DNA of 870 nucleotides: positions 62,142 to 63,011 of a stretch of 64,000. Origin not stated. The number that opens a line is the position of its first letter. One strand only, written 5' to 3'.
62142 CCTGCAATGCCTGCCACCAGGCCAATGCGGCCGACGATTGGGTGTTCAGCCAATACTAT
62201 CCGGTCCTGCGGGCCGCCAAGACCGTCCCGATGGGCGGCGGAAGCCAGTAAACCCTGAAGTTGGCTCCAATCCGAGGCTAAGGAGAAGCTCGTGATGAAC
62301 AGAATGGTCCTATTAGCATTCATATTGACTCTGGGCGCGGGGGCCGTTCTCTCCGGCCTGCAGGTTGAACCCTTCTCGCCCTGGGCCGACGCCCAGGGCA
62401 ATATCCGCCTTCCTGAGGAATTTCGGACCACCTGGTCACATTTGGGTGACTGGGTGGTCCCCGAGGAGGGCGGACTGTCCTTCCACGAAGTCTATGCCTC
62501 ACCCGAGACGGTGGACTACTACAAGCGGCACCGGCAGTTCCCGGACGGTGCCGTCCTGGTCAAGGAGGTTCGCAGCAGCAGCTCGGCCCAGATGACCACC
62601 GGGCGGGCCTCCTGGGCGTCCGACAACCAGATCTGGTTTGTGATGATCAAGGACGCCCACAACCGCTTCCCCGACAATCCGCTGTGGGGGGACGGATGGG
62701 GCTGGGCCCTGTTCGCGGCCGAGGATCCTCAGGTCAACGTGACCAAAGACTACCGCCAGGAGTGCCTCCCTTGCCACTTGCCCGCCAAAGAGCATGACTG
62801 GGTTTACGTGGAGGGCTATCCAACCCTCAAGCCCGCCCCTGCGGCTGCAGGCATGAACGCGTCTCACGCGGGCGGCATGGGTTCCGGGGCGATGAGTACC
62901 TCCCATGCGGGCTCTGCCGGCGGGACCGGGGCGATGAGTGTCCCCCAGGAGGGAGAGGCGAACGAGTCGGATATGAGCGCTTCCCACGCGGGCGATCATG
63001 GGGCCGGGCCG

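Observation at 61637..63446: Tandem cytochrome P460 paralogues, the second fused to a Met/His-rich linker and an amicyanin-like cupredoxin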

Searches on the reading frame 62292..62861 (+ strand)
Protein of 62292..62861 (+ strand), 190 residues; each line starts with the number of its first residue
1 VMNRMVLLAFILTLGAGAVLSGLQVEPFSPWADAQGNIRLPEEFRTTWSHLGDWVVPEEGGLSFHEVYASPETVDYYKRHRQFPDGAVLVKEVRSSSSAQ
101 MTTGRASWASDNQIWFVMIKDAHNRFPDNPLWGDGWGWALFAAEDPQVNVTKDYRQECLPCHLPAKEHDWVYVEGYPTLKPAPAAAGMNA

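Call 25: search_solved_structures(query=window:62292-62861:+, max_evalue=0.01, show_alignments=5)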
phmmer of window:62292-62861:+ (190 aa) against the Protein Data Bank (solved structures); distinct sequences matched with E-value up to 0.01: 13.
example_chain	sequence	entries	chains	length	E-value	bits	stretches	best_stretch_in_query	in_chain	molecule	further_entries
8gar_A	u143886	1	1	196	7.3e-12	48.5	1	11-185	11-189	Cytochrome P460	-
6e0y_A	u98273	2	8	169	1.8e-11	47.3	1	48-181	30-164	Cytochrome P460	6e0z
6e0x_A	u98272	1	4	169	1.9e-11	47.2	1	48-181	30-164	Cytochrome P460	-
6amg_A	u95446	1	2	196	2.1e-11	47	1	47-181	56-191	Cytochrome P460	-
6e17_A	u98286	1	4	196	2.8e-11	46.6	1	47-181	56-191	Cytochrome P460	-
2je2_A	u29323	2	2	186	5.6e-11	45.6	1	35-185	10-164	CYTOCHROME P460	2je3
6w6n_A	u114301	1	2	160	2e-10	43.8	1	48-181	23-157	Cytochrome P460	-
7zqz_A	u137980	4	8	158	1.6e-07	34.3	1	33-172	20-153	Cytochrome c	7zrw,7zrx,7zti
7zs4_A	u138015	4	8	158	2.1e-07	33.9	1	33-172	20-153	Cytochrome c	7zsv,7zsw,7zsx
6hih_A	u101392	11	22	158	2.3e-07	33.8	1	33-172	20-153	Cytochrome c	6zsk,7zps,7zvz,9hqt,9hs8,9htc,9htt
9htv_A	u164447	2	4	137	7.3e-07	32.2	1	38-172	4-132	Cytochrome c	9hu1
9hrk_A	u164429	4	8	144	2.6e-06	30.4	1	79-173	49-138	Cytochrome P460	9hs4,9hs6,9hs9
6hiu_B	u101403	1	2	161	2.7e-06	30.3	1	79-173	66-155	Cytochrome P460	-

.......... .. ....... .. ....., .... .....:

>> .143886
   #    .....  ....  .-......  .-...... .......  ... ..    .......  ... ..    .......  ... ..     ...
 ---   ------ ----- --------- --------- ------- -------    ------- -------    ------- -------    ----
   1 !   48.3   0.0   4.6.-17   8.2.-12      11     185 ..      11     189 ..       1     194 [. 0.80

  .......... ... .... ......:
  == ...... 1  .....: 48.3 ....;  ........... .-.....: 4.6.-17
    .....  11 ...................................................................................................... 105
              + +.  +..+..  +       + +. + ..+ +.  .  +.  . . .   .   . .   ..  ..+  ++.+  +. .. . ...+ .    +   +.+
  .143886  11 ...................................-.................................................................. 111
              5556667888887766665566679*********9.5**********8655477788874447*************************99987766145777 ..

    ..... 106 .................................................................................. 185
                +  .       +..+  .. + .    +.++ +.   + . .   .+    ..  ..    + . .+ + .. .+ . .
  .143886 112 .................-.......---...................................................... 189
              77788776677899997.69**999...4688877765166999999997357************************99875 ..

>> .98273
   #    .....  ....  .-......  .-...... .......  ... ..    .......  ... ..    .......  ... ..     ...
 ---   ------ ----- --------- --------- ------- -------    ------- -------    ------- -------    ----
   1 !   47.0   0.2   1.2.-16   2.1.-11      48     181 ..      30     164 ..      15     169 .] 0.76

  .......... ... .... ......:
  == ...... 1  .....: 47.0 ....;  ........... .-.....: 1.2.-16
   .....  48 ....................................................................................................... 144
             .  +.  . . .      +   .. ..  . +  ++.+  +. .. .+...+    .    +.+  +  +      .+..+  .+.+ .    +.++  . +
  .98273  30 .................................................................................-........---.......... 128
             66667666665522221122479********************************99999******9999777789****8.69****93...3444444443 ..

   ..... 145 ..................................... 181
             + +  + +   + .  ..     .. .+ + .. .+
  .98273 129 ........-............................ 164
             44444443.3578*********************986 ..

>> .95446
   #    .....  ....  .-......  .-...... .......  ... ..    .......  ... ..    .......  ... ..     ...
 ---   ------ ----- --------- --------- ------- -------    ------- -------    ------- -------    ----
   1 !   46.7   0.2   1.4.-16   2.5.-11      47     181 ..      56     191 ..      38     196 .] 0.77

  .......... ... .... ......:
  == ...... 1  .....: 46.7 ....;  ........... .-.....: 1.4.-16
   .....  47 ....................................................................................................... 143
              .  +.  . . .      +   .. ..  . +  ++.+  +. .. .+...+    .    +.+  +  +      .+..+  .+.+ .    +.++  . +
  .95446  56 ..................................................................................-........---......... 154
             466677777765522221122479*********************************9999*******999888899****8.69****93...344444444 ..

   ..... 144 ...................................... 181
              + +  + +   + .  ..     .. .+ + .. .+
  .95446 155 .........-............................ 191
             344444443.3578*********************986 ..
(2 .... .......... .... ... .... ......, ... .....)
